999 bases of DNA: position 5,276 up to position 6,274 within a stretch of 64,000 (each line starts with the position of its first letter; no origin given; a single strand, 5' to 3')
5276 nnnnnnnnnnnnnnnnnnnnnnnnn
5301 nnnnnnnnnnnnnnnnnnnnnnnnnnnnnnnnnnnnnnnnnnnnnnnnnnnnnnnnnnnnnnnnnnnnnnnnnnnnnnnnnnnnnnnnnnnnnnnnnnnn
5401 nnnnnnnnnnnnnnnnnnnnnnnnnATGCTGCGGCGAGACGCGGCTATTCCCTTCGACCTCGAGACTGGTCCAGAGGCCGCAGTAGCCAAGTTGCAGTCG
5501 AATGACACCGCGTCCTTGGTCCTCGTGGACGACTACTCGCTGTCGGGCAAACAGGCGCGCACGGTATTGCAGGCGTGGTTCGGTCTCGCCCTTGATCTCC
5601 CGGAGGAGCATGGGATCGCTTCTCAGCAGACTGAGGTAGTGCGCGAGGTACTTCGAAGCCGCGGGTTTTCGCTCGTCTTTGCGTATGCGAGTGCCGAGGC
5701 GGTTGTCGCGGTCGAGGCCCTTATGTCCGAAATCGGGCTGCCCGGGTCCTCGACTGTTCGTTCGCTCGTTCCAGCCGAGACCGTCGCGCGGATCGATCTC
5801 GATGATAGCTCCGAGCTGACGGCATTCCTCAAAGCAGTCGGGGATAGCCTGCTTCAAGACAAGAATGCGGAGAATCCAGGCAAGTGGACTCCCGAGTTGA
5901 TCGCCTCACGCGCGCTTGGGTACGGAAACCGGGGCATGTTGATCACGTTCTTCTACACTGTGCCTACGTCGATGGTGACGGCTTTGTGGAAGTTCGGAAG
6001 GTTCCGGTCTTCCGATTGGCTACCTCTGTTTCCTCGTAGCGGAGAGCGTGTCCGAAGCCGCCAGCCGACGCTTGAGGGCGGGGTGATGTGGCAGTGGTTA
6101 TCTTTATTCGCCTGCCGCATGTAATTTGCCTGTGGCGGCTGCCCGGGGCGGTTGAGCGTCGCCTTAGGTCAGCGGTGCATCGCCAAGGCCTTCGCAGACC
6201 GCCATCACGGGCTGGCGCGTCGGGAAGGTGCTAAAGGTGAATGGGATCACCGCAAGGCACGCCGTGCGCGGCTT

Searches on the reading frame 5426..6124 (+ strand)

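Call 22: search_protein_families(library=pfam, proteins=[window:5426-6124:+], max_evalue=0.01)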
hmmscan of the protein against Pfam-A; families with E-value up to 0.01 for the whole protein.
window:5426-6124:+ (232 aa): 2 families
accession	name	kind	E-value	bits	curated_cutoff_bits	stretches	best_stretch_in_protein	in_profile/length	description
PF24390.1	PRTase-CE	-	5.8e-14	53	27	1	22-204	102-253/253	PRTase-CE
PF20022.4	VMAP-M19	-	0.0042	17.7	27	1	62-115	23-75/115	vWA-MoxR associated protein middle region 19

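Call 69: search_protein_families(library=padloc, proteins=[window:5426-6124:+], max_evalue=0.001)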
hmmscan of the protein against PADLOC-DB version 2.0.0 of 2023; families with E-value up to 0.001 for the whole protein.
window:5426-6124:+ (232 aa): 3 families
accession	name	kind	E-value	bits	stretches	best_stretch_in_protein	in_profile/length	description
PDLC02934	PRTase_III-A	-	3.5e-12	44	1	24-216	120-271/393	-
PDLC02933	PRTase_III-A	-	4.6e-10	37.6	1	110-205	187-257/368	-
PDLC02935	PRTase_III-A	-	3e-06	24.8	1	26-207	126-261/290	-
